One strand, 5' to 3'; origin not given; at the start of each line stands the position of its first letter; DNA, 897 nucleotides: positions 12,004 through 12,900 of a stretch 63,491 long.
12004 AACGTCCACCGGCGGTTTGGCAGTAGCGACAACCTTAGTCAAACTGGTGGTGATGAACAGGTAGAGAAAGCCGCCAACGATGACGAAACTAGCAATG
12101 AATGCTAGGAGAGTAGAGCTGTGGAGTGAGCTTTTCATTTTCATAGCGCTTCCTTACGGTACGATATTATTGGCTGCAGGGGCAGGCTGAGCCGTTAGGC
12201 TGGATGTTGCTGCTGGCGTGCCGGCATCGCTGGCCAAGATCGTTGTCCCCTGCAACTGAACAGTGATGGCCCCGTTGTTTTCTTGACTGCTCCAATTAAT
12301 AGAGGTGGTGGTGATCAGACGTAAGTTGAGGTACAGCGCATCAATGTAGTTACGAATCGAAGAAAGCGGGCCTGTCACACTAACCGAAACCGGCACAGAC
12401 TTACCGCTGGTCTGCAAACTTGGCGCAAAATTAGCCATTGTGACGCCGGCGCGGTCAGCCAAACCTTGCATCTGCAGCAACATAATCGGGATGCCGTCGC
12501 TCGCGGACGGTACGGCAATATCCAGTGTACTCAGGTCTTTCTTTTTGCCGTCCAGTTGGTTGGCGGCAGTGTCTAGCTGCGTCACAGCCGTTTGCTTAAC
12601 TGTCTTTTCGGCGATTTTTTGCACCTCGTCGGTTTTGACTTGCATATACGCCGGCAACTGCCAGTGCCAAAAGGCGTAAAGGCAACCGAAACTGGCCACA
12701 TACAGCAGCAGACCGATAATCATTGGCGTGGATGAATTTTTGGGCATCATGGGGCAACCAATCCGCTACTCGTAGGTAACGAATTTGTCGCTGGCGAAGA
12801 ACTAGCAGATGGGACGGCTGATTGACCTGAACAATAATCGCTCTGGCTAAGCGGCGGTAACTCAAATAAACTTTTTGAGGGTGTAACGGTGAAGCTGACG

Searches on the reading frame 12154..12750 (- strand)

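Call 55: search_protein_families(library=pfam, max_evalue=0.00001, proteins=[window:12154-12750:-])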
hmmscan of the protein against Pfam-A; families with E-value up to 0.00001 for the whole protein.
window:12154-12750:- (198 aa): 1 family
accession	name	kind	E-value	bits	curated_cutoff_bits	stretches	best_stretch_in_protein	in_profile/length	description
PF04350.18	PilO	-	5.9e-07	30.2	22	1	39-167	5-135/145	Pilus assembly protein, PilO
